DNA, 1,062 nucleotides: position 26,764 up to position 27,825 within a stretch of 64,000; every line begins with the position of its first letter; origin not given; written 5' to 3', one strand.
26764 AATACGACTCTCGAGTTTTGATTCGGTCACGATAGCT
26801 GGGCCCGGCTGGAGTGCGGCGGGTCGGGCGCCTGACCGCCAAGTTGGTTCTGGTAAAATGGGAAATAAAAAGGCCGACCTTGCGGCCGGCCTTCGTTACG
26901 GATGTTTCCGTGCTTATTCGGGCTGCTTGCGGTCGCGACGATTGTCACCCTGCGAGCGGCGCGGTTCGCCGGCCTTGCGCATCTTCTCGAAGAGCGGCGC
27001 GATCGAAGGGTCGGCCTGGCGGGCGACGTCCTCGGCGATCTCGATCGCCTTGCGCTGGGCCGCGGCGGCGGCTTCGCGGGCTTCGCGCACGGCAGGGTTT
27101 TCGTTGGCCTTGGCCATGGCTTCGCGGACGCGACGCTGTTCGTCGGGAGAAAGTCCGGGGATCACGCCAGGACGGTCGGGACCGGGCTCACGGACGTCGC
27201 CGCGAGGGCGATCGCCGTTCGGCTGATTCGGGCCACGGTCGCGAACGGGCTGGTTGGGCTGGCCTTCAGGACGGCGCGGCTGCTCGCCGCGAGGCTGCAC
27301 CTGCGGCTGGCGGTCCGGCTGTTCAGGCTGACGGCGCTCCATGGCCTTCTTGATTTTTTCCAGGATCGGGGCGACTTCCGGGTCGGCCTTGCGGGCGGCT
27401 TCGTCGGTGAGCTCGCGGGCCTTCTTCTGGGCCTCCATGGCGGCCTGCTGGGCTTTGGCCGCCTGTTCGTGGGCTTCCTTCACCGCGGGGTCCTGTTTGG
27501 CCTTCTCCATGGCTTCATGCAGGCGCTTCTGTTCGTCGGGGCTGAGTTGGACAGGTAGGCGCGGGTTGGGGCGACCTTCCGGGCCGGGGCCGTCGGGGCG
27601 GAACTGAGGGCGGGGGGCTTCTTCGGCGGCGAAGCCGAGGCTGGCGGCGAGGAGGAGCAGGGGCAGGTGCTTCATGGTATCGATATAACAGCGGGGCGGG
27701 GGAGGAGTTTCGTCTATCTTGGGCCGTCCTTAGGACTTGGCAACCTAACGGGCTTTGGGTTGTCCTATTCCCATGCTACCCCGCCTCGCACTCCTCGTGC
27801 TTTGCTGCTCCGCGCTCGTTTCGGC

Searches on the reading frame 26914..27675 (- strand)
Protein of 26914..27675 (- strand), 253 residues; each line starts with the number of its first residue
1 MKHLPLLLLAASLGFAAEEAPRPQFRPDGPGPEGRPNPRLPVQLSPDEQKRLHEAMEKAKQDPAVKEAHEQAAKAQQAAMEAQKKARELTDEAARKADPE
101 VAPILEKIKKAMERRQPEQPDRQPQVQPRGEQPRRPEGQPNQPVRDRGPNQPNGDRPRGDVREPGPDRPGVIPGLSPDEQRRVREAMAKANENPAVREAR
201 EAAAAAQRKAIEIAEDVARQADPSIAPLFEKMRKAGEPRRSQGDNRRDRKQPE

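Call 12: search_protein_families(library=pfam, proteins=[window:26914-27675:-], max_evalue=0.01)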
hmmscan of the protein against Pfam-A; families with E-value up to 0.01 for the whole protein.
window:26914-27675:- (253 aa): 1 family
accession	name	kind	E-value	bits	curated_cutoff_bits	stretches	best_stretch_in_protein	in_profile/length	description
PF06133.16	Com_YlbF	-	0.00039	21.3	23.9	0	47-98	16-67/105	Control of competence regulator ComK, YlbF/YmcA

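Call 13: find_encoding_contigs(protein=window:26914-27675:-, flank=6000, max_places=10)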
Protein window:26914-27675:- (253 aa): 3 contigs read that carry it; 2 places shown.
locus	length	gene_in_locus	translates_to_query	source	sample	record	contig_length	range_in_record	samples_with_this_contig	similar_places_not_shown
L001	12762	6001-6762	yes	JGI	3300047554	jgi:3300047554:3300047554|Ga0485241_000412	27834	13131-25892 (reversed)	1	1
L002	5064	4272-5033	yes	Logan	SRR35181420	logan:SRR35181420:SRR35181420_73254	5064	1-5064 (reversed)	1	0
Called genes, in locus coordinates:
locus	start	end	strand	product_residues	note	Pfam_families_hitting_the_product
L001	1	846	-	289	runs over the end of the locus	PF00850:Hist_deacetyl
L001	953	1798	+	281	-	PF10021:PARG_cat_microb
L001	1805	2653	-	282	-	PF04311:DUF459 (faint), PF13472:Lipase_GDSL_2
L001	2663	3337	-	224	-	PF00117:GATase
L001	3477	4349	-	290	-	-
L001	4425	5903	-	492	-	PF03629:SASA (weak)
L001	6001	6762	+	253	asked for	-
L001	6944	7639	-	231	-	-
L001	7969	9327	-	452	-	PF13646:HEAT_2 (faint), PF03130:HEAT_PBS (faint)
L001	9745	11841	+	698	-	PF05448:AXE1 (faint)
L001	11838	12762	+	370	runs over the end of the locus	PF01408:GFO_IDH_MocA, PF22725:GFO_IDH_MocA_C3, PF02894:GFO_IDH_MocA_C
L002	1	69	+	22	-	?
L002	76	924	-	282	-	PF04311:DUF459 (faint), PF13472:Lipase_GDSL_2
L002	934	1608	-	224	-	PF00117:GATase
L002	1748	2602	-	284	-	-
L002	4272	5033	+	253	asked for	-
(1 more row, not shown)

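Call 42: find_homologous_proteins(query=window:26914-27675:-, max_evalue=1e-10)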
Query window:26914-27675:- (253 aa): 224 proteins with E <= 1e-10 among 8000 candidates; the best 120 are listed.
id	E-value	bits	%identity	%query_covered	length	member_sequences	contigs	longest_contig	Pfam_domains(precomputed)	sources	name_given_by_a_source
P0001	9.6e-141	486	96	100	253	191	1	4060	-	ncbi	-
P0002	7.9e-138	476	95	100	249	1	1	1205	-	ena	-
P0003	1.6e-134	465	93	100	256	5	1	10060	-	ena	-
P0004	3.4e-133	461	92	100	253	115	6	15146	-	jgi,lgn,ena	-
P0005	1.8e-132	459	92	100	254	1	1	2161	-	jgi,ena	jgi:hypothetical protein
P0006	3.2e-131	455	92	100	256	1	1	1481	-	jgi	jgi:hypothetical protein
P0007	1.4e-130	453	91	100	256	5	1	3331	-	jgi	jgi:hypothetical protein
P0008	2.9e-130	451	91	100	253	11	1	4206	-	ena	-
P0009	5.8e-130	450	90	100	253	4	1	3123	PF06133.17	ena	-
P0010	6.7e-130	450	91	100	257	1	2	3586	-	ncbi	-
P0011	1.2e-129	449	92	93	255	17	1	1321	-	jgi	jgi:hypothetical protein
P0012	2.5e-129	448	90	100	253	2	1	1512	-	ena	-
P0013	3.6e-129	448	90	100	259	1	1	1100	-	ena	-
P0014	7.9e-129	447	92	100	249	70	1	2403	-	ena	-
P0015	1.2e-128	446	89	100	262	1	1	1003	-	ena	-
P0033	1.2e-124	433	88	99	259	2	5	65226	-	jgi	jgi:hypothetical protein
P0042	9.0e-120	417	83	100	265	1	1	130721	-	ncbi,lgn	-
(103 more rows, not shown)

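Call 43: find_encoding_contigs(protein=P0033, flank=7000, max_places=4)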
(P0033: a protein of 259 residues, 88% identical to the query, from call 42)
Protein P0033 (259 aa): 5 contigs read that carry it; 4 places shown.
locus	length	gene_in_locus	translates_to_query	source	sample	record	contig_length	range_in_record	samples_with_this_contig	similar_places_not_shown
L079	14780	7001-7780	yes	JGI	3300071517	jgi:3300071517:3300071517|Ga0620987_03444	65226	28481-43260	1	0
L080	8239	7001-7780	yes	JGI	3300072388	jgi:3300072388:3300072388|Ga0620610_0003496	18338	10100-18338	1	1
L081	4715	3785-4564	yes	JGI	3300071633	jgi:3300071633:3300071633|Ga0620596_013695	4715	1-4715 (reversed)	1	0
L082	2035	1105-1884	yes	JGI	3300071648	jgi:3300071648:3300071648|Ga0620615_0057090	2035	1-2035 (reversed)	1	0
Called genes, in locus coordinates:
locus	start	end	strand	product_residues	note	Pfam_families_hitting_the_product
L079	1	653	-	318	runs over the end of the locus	PF00850:Hist_deacetyl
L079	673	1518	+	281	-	PF10021:PARG_cat_microb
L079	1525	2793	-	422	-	-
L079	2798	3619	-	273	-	PF13472:Lipase_GDSL_2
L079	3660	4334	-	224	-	PF00117:GATase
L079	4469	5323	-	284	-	-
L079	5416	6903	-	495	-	PF03629:SASA (weak)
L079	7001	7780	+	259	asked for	-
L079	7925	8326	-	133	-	PF13683:rve_3, PF13333:rve_2 (weak)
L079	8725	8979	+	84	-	-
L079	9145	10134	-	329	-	-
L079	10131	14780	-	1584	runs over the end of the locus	-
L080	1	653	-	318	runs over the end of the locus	PF00850:Hist_deacetyl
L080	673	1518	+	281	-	PF10021:PARG_cat_microb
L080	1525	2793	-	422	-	-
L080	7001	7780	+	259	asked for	-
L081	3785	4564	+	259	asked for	-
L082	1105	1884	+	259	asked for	-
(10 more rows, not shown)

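Call 44: find_encoding_contigs(protein=P0042, flank=7000, max_places=3)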
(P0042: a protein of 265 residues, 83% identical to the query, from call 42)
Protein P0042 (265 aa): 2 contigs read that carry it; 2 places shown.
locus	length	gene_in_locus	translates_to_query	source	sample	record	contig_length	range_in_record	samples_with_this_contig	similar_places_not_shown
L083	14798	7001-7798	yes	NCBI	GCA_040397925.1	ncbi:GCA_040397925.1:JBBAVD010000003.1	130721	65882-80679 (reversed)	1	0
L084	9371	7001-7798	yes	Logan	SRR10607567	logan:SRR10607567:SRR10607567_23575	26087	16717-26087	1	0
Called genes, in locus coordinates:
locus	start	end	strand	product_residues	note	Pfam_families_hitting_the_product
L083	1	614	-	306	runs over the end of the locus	PF00850:Hist_deacetyl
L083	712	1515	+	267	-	PF10021:PARG_cat_microb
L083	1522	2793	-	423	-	-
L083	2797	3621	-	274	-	PF13472:Lipase_GDSL_2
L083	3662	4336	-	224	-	PF00117:GATase, PF07722:Peptidase_C26 (faint)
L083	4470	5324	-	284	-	-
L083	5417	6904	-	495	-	PF03629:SASA (weak)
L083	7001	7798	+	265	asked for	-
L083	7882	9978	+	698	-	-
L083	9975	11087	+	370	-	PF01408:GFO_IDH_MocA, PF02894:GFO_IDH_MocA_C, PF22725:GFO_IDH_MocA_C3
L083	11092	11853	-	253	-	-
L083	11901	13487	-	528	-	PF03629:SASA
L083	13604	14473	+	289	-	PF01261:AP_endonuc_2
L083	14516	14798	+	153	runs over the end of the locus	-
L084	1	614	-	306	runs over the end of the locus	PF00850:Hist_deacetyl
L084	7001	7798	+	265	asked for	-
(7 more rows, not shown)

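Call 45: find_encoding_contigs(protein=P0004, flank=7000, max_places=6)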
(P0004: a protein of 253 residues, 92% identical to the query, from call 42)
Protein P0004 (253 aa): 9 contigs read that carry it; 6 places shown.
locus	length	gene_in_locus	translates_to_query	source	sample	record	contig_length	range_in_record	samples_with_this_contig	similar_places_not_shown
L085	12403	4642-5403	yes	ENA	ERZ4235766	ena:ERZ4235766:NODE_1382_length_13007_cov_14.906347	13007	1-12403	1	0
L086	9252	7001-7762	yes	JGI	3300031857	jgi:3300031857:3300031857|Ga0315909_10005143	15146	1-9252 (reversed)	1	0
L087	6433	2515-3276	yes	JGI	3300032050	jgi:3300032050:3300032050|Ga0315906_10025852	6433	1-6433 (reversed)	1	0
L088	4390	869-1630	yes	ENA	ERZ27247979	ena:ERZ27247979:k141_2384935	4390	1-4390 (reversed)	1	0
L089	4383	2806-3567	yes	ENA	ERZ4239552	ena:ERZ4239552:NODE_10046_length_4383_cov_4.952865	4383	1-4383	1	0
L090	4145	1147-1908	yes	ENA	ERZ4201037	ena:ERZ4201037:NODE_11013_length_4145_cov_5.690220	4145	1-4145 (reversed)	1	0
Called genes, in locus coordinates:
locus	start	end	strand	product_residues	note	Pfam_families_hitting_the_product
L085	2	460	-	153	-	?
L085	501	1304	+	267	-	PF10021:PARG_cat_microb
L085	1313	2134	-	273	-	PF13472:Lipase_GDSL_2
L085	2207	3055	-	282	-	-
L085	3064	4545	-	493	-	PF03629:SASA (weak)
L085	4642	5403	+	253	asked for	-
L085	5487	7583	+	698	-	-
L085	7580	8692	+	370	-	PF01408:GFO_IDH_MocA, PF02894:GFO_IDH_MocA_C, PF22725:GFO_IDH_MocA_C3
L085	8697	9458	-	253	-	-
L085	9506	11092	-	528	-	PF03629:SASA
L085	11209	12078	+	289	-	PF01261:AP_endonuc_2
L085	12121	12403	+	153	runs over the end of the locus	-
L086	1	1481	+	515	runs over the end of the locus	PF00709:Adenylsucc_synt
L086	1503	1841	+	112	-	-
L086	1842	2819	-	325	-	PF00850:Hist_deacetyl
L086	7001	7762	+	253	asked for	-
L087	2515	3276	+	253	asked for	-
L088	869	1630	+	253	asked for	-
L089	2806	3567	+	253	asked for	-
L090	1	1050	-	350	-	?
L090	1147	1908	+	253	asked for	-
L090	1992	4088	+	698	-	-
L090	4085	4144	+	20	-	?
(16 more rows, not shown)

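Call 67: find_encoding_contigs(protein=P0003, flank=6000, max_places=4)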
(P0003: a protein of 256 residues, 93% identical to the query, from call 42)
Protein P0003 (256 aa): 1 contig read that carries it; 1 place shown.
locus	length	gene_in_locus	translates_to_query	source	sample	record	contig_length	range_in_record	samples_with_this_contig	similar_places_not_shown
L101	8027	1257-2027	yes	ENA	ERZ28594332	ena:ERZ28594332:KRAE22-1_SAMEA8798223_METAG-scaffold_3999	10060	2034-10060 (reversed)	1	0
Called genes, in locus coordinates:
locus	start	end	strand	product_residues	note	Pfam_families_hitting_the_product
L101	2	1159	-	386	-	?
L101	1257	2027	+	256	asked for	-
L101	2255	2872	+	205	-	PF08238:Sel1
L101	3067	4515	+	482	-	PF12161:HsdM_N, PF02384:N6_Mtase, PF07669:Eco57I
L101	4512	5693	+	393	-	PF01420:Methylase_S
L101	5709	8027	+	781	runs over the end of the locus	PF00270:DEAD, PF04851:ResIII, PF18766:SWI2_SNF2, PF00271:Helicase_C (weak), PF08463:EcoEI_R_C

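Call 68: find_encoding_contigs(protein=P0001, flank=6000, max_places=6)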
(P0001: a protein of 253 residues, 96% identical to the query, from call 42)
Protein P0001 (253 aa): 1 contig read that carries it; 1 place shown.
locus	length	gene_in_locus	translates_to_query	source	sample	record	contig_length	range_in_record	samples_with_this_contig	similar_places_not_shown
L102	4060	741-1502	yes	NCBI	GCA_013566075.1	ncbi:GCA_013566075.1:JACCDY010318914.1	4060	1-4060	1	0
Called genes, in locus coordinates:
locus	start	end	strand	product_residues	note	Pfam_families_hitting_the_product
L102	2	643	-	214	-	?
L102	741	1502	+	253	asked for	-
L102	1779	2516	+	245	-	-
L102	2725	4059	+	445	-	?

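Call 71: search_protein_families(library=ncbifam, proteins=[window:26914-27675:-], max_evalue=0.01)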
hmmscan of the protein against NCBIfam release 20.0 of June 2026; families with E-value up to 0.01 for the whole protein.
window:26914-27675:- (253 aa): 2 families
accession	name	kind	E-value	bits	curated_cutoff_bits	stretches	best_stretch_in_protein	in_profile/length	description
NF037950.1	spanin2_1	subfamily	0.004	17.5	100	0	68-114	55-101/130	bacteriophage spanin2 family protein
NF006487.0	PRK08905.1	equivalog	0.0085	15.2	281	0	175-223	32-80/290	lysophospholipid acyltransferase family protein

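Call 81: find_encoding_contigs(protein=P0003, flank=10000, max_places=2)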
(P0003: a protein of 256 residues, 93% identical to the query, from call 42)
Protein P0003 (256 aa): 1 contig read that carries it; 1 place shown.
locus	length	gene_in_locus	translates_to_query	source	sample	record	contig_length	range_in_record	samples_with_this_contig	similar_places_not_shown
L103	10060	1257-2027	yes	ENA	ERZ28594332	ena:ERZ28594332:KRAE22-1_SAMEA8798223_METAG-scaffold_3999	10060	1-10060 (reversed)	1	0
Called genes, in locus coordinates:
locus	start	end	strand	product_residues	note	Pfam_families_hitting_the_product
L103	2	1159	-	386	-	?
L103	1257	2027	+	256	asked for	-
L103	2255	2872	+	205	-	PF08238:Sel1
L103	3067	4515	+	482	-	PF12161:HsdM_N, PF02384:N6_Mtase, PF07669:Eco57I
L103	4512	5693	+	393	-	PF01420:Methylase_S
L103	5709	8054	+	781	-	PF00270:DEAD, PF04851:ResIII, PF18766:SWI2_SNF2, PF00271:Helicase_C (weak), PF08463:EcoEI_R_C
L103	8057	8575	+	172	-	PF13374:TPR_10 (faint), PF13424:TPR_12 (weak)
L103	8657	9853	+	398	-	PF08238:Sel1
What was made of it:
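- On Site-specific integrative element (att-flanked, tyrosine/serine recombinase): None among the genes called on the sequenced part of the 8-kb island of L103 at the same site (call 81).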
